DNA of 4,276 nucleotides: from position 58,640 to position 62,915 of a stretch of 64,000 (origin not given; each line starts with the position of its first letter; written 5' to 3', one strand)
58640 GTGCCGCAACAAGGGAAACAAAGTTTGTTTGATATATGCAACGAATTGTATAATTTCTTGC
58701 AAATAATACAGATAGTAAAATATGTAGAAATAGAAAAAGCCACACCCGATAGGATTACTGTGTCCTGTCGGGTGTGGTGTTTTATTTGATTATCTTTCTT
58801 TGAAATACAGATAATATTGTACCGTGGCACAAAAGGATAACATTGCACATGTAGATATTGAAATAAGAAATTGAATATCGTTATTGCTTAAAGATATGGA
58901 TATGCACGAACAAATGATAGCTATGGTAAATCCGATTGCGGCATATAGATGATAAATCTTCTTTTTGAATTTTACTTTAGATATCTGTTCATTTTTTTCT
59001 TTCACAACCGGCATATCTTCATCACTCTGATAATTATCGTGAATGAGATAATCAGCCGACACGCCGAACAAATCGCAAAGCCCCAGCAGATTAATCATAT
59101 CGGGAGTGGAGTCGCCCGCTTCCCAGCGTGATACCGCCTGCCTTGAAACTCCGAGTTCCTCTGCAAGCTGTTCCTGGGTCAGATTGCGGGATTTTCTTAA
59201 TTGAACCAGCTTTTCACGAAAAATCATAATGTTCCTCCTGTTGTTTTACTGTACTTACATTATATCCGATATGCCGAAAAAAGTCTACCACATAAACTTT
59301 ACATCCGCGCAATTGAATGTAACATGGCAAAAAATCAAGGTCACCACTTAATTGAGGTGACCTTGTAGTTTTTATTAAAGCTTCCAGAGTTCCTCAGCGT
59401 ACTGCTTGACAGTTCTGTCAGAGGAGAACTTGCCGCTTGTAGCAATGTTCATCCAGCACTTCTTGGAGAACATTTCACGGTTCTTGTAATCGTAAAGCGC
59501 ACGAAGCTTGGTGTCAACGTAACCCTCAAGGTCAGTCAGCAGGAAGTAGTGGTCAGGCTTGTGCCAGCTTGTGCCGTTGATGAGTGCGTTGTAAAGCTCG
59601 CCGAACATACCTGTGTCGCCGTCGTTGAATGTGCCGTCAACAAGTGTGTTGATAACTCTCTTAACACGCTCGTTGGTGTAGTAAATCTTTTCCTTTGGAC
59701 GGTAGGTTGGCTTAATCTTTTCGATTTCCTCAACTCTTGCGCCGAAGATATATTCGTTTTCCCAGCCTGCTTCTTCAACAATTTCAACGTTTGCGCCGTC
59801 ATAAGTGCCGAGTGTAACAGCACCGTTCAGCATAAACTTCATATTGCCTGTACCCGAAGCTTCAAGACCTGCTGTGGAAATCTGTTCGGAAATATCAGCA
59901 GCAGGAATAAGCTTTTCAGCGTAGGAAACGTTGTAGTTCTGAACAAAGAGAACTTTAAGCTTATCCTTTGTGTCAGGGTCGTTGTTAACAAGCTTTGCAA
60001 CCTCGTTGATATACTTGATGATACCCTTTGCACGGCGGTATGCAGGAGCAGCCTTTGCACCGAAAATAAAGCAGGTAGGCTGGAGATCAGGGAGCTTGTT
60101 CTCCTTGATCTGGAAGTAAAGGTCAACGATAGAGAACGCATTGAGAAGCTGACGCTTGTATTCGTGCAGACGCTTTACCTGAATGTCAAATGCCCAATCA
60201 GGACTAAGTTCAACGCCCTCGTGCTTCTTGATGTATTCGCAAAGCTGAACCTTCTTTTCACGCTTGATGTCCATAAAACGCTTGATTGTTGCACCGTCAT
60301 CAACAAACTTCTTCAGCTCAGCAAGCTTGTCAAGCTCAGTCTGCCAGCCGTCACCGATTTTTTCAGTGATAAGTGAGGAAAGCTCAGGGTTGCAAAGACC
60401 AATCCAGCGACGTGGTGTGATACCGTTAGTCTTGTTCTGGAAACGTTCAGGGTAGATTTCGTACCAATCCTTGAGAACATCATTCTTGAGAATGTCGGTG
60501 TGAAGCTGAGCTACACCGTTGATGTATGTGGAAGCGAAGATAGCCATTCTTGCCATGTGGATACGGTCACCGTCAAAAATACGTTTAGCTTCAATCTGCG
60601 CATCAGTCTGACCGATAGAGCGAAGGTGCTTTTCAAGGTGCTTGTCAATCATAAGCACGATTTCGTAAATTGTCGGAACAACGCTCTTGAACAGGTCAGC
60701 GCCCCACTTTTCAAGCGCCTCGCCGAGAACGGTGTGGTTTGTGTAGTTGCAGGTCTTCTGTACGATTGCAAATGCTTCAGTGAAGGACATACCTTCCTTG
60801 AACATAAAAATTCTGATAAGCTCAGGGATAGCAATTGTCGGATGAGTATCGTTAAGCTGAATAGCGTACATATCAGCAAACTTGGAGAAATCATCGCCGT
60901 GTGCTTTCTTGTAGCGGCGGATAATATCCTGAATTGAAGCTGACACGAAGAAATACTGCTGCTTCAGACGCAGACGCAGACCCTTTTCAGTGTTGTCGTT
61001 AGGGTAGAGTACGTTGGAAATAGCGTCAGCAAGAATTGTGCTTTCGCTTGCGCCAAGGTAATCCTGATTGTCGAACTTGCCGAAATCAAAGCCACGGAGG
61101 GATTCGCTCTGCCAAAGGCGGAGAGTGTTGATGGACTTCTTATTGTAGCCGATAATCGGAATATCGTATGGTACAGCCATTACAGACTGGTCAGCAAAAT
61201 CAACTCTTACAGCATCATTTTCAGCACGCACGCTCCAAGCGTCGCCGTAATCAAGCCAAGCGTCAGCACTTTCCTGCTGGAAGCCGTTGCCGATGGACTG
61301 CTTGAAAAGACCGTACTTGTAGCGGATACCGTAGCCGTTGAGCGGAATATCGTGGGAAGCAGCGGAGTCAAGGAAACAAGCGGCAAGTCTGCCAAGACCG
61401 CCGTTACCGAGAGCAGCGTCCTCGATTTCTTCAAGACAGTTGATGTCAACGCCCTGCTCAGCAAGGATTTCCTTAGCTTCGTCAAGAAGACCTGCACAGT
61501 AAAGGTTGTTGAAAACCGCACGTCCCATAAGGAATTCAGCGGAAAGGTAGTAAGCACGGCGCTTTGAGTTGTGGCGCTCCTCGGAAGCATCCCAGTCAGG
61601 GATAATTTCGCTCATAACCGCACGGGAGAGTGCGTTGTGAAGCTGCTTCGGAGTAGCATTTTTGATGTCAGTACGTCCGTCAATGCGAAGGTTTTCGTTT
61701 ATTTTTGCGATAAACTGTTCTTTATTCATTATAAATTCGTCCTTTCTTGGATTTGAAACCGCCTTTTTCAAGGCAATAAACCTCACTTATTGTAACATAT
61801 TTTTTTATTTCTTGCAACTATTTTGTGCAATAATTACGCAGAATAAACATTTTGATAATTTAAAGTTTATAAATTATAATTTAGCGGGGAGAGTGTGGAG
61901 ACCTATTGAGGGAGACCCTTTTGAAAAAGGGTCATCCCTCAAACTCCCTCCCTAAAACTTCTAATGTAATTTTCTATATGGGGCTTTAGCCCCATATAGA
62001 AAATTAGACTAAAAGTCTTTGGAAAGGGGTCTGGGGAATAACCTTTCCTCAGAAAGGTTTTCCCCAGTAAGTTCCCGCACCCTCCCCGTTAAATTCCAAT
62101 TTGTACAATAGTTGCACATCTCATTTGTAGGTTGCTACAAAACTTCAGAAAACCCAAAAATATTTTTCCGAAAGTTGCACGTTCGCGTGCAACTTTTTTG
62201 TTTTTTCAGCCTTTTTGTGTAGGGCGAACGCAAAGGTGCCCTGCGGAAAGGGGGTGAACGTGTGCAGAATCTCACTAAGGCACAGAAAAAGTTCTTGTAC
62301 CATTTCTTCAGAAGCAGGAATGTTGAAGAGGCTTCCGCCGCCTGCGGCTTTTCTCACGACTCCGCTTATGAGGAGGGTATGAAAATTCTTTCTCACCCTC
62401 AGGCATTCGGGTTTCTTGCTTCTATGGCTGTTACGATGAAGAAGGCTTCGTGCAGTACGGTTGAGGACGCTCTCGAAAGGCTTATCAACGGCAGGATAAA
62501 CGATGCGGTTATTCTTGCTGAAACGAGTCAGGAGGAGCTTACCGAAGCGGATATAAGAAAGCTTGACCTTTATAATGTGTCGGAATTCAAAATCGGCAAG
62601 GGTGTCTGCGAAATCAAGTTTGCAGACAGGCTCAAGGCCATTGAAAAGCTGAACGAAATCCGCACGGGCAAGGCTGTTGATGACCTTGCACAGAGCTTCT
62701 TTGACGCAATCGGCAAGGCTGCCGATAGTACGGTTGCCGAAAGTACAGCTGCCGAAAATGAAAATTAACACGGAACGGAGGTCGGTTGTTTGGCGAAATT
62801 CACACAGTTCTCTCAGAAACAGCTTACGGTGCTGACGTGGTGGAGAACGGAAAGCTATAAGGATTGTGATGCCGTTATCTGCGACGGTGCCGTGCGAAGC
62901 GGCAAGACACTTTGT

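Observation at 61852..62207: Promoter, closed multi-helix RNA domain and strong terminator directly in front of the terminase genes: candidate ncRNA or antitermination leader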

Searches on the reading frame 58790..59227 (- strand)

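Call 14: search_protein_families(library=pfam, proteins=[window:58790-59227:-], max_evalue=0.01)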
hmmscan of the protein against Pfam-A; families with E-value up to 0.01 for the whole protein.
window:58790-59227:- (145 aa): 19 families
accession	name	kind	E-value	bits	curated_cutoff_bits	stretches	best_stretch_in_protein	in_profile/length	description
PF01381.28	HTH_3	-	2.4e-18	66.4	23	1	9-61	3-55/55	Helix-turn-helix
PF13560.12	HTH_31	-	2.4e-11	44.2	27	1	6-59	5-59/64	Helix-turn-helix domain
PF12844.13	HTH_19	-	6.8e-11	42.3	30.2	1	5-64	2-61/64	Helix-turn-helix domain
PF13443.12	HTH_26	-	1.3e-06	28.9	22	1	6-57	1-53/63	Cro/C1-type HTH DNA-binding domain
PF08279.18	HTH_11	-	5.5e-06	26.6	25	1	7-34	6-34/55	HTH domain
PF04545.22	Sigma70_r4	-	8.5e-06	25.6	24.1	1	7-36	12-41/50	Sigma-70, region 4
PF13384.12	HTH_23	-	1.8e-05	24.8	24.6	1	4-35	5-37/50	Homeodomain-like domain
PF13518.12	HTH_28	-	3.1e-05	24.4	25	1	3-36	1-33/52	Helix-turn-helix domain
PF15731.11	MqsA_antitoxin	-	0.00041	20.9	30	1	5-50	72-119/131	Antitoxin component of bacterial toxin-antitoxin system, MqsA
PF12802.13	MarR_2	-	0.00047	20.7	27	1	12-34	16-39/61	MarR family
PF13545.12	HTH_Crp_2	-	0.00054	20.3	27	1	15-34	22-41/70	Crp-like helix-turn-helix domain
PF07022.19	Phage_CI_repr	-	0.00069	20.3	22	1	18-44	15-40/65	Bacteriophage CI repressor helix-turn-helix domain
PF05269.17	Phage_CII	-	0.0012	19.5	21.3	1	14-61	22-67/91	Bacteriophage CII protein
PF15943.11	YdaS_toxin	-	0.0013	18.9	30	1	18-36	11-29/65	Bacterial toxin YdaS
PF22495.2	HTH_92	-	0.0016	18.1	27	1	9-48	2-41/45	RsaL-like HTH domain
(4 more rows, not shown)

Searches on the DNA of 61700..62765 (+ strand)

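Call 4: search_rna_families(source=window, start=61700, end=62300, threshold=evalue, max_evalue=10, show_alignments=3)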
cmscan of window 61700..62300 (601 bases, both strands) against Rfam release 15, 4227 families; matches with E-value up to 10: 38.
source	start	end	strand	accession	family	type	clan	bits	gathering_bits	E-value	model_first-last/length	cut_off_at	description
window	61908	62066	-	RF04209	MIR7533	Gene; miRNA;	-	47.2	230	2.8e-08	1-249/249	no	MIR7533 microRNA precursor family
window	61918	62055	-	RF04156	MIR2670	Gene; miRNA;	-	44.5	117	4.5e-08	1-200/200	no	MIR2670 microRNA precursor family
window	61943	62032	+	RF03818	MIR7994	Gene; miRNA;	-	42.7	100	4.8e-07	1-90/90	no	MIR7994 microRNA precursor family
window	61957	62089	+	RF00340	SNORA36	Gene; snRNA; snoRNA; HACA-box;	CL00035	39.2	43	2.4e-05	1-132/132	no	Small nucleolar RNA SNORA36 family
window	61918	62055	+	RF04156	MIR2670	Gene; miRNA;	-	36.7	117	4.4e-06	1-200/200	no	MIR2670 microRNA precursor family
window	61937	62040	-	RF04211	MIR5185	Gene; miRNA;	-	36.7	101.7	1.7e-05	1-111/111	no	MIR5185 microRNA precursor family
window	61953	62023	-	RF00697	mir-186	Gene; miRNA;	-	31.8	70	0.00033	1-82/82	no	mir-186 microRNA precursor family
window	61932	62037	+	RF04211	MIR5185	Gene; miRNA;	-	31.1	101.7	0.00047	1-111/111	no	MIR5185 microRNA precursor family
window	61949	62024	-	RF00884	MIR815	Gene; miRNA;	-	30.3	63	0.00067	1-81/81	no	MIR815 microRNA precursor family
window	61947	62026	-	RF00995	mir-616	Gene; miRNA;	-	27.3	100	0.0013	1-91/91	no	mir-616 microRNA precursor family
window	61971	62002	+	RF04077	mir-1245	Gene; miRNA;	-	26.6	79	0.0086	1-69/69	no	mir-1245 microRNA precursor family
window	61971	62002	-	RF04077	mir-1245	Gene; miRNA;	-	26.5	79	0.0092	1-69/69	no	mir-1245 microRNA precursor family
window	61957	62014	-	RF04138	mir-9243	Gene; miRNA;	-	25.7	83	0.0098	1-86/86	no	mir-9243 microRNA precursor family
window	61727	61803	-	RF03091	Clostridium-PBP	Gene; sRNA;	-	25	94.4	0.51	1-73/73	no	Clostridium-PBP RNA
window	61959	62016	+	RF04138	mir-9243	Gene; miRNA;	-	23.5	83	0.039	1-86/86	no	mir-9243 microRNA precursor family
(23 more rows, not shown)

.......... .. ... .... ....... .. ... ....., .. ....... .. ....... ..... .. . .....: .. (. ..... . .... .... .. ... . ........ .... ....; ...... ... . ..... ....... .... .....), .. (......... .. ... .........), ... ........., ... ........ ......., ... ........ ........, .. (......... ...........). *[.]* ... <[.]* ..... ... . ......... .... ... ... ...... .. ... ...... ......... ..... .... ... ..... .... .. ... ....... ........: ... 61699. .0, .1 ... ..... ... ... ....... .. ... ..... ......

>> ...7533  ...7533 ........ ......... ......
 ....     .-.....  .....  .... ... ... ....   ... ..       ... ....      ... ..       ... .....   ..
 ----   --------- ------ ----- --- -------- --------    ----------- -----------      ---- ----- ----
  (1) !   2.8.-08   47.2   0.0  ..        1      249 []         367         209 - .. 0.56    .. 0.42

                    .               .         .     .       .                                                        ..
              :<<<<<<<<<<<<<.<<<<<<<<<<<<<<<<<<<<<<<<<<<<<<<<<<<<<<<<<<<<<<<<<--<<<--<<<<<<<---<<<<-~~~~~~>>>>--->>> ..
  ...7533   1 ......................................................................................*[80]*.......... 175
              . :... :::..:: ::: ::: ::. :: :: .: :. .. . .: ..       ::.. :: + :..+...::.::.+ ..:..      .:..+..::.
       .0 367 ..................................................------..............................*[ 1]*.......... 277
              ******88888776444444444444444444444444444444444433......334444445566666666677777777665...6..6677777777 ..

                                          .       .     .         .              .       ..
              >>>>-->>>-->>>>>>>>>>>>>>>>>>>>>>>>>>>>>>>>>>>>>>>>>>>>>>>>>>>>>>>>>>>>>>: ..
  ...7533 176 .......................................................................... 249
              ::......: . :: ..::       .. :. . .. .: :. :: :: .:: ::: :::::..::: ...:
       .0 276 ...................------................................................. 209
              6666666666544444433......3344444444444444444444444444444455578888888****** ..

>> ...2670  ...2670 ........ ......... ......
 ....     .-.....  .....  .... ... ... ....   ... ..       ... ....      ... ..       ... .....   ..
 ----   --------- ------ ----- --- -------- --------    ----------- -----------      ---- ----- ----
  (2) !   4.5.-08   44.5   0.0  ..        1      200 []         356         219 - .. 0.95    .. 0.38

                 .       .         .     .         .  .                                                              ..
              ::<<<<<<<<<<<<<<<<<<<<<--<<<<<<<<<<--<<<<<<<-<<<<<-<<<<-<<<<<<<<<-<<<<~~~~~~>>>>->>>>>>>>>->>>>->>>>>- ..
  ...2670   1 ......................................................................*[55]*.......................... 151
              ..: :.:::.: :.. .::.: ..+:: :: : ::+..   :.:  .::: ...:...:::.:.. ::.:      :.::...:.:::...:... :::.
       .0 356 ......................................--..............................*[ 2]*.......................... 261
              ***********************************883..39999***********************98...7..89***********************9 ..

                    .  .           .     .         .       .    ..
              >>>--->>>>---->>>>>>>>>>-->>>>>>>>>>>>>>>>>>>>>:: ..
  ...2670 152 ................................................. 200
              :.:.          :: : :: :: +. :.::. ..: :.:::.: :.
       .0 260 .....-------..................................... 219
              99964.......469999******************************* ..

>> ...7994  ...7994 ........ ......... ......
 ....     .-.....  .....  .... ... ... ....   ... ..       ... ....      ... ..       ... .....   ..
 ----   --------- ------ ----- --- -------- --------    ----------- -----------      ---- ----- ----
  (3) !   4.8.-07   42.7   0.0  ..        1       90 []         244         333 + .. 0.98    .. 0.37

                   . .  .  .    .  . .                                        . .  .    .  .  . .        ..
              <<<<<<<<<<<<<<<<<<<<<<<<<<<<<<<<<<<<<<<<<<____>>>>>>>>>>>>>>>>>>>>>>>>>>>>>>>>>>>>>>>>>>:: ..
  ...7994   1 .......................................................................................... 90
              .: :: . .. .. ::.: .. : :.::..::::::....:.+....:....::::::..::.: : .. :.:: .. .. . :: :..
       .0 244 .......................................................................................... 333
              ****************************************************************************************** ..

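Call 35: search_dna_similar(query=window:61865-62105:+, collection=phages, mode=distant, max_evalue=0.001, max_rows=40)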
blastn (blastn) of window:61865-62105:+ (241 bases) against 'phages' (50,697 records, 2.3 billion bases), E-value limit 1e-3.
No match.

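Call 36: search_dna_similar(query=window:61865-62105:+, collection=plasmids, mode=distant, max_evalue=0.001, max_rows=40)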
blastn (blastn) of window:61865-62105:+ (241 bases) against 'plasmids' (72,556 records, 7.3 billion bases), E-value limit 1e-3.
No match.

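Call 63: search_rna_families(sources=[L039, L050, L056, L059, L085, L096, L091, L031, L005, L040, L055, L057, L077, L052, L049], threshold=gathering)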
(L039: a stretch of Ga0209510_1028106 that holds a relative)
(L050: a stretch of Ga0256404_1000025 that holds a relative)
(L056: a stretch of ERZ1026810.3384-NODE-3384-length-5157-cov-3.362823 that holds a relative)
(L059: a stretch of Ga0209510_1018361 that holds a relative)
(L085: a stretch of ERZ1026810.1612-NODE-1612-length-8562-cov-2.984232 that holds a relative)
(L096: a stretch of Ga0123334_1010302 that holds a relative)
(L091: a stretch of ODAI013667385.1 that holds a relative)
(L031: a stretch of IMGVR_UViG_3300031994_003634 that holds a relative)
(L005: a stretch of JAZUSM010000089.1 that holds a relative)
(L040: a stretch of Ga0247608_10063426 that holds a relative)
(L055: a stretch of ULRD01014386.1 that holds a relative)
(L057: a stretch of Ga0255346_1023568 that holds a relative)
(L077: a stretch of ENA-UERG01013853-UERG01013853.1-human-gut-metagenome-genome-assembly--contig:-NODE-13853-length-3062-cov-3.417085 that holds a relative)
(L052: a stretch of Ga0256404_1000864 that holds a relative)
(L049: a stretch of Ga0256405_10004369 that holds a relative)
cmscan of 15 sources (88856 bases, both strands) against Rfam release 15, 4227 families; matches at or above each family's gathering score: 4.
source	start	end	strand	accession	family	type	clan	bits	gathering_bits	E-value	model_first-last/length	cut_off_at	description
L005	11005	11077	+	RF00005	tRNA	Gene; tRNA;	CL00001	69.3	29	6.9e-13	1-71/71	no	tRNA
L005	11206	11278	+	RF00005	tRNA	Gene; tRNA;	CL00001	68.8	29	9.1e-13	1-71/71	no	tRNA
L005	11085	11158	+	RF00005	tRNA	Gene; tRNA;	CL00001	68.2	29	1.4e-12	1-71/71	no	tRNA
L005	11360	11432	+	RF00005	tRNA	Gene; tRNA;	CL00001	66.4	29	4.4e-12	1-71/71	no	tRNA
